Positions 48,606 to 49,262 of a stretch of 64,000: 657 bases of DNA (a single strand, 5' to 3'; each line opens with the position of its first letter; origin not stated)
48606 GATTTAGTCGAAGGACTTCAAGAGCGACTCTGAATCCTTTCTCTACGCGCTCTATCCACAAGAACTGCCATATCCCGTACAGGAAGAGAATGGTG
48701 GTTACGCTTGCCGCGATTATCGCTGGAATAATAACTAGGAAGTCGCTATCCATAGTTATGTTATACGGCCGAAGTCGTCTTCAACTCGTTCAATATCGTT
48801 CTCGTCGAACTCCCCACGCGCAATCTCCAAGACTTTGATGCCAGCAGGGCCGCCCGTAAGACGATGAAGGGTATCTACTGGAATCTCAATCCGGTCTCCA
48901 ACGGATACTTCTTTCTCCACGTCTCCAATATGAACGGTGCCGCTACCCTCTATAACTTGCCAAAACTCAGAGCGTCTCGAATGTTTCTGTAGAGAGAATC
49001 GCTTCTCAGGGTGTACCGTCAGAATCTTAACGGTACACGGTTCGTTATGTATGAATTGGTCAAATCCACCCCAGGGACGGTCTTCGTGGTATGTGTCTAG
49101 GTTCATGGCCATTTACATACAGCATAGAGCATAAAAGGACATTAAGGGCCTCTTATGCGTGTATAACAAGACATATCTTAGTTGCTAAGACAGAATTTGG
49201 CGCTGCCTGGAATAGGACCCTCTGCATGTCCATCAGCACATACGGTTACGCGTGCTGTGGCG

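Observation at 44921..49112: Mannoside phosphorolysis cluster: tandem-domain GH130, TM-anchored GH130, eukaryotic-type PMM-like HAD enzyme and cupin MPI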

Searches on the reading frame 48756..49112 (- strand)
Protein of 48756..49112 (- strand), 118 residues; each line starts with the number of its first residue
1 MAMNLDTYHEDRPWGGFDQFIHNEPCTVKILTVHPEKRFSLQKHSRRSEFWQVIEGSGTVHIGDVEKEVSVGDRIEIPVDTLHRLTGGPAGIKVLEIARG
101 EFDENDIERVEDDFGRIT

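Call 3: search_protein_families(library=pfam, proteins=[window:48756-49112:-], max_evalue=0.01)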
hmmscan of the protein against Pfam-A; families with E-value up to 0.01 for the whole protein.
window:48756-49112:- (118 aa): 2 families
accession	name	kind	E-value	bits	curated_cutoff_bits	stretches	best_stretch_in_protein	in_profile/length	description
PF01050.24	MannoseP_isomer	-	7.7e-21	74.9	23.6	1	12-112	14-116/116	Mannose-6-phosphate isomerase C-terminal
PF07883.17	Cupin_2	-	9e-08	32.2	27.2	1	31-85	3-56/70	Cupin domain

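Call 4: search_protein_families(library=ncbifam, proteins=[window:48756-49112:-], max_evalue=0.01)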
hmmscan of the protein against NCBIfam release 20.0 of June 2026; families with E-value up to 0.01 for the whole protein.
window:48756-49112:- (118 aa): 2 families
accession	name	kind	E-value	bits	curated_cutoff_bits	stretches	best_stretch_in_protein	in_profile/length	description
TIGR01479.1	GMP_PMI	equivalog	3.5e-20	72.2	372.95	1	12-115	361-466/467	mannose-1-phosphate guanylyltransferase/mannose-6-phosphate isomerase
NF012004.0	PRK15460.1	equivalog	1.2e-13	50.5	859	1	12-117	371-478/478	mannose-1-phosphate guanyltransferase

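Call 8: search_solved_structures(query=window:48756-49112:-, show_alignments=3, max_evalue=0.01)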
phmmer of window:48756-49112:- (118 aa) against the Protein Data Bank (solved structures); distinct sequences matched with E-value up to 0.01: 5.
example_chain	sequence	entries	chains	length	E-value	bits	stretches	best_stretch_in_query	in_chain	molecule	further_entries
4mv2_A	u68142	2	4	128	0.005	20.5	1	31-86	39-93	plu4264 | plu4264 protein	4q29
7zvy_G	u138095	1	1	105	0.008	19.8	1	28-85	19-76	Cupin_2 domain-containing protein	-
7zvy_E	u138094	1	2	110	0.0088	19.7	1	28-85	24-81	Cupin_2 domain-containing protein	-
7zvy_B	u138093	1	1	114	0.0095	19.6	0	28-85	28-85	Cupin_2 domain-containing protein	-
7zvy_A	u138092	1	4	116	0.0099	19.5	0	28-85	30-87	Cupin_2 domain-containing protein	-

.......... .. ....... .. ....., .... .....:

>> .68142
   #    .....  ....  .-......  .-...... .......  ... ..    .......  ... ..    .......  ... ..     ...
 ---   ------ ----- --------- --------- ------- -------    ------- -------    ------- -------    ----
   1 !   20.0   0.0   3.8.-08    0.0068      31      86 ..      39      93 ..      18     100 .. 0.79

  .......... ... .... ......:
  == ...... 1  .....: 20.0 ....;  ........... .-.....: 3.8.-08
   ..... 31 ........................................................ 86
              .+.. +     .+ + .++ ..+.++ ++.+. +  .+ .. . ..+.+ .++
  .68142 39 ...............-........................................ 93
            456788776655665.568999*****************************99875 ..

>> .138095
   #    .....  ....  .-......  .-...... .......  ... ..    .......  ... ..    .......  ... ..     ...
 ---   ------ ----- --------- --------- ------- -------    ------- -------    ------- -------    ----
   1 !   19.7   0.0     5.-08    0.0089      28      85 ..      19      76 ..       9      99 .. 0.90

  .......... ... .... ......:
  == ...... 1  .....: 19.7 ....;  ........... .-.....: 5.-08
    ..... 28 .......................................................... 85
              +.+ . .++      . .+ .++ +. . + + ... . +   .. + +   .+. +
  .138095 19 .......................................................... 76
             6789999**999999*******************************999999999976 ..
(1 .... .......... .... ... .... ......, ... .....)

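Call 59: list_cluster_members(proteins=[window:48756-49112:-, window:47593-48753:-, window:45667-47589:-, window:44921-45670:-, window:36058-37872:-])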
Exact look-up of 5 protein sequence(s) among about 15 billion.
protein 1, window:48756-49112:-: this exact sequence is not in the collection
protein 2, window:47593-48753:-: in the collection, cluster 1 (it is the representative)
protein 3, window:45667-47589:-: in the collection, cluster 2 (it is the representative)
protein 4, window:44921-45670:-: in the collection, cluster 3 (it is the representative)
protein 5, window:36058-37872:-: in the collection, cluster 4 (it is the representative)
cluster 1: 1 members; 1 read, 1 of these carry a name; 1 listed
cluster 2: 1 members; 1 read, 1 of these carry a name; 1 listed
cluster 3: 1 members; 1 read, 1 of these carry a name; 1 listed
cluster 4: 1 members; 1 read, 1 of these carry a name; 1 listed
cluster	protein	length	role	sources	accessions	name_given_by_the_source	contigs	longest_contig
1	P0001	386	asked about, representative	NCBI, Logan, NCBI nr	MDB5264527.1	MAG: hypothetical protein JWN64_98 [Parcubacteria group bacterium] | hypothetical protein [Parcubacteria group bacterium]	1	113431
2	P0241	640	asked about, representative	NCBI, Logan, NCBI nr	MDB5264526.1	MAG: hypothetical protein JWN64_97 [Parcubacteria group bacterium] | hypothetical protein [Parcubacteria group bacterium]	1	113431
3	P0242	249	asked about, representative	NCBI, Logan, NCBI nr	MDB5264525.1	MAG: Eukaryotic phosphomannomutase [Parcubacteria group bacterium] | Eukaryotic phosphomannomutase [Parcubacteria group bacterium]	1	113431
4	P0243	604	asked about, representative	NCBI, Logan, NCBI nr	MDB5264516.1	MAG: Oxidoreductase [Parcubacteria group bacterium] | Oxidoreductase [Parcubacteria group bacterium]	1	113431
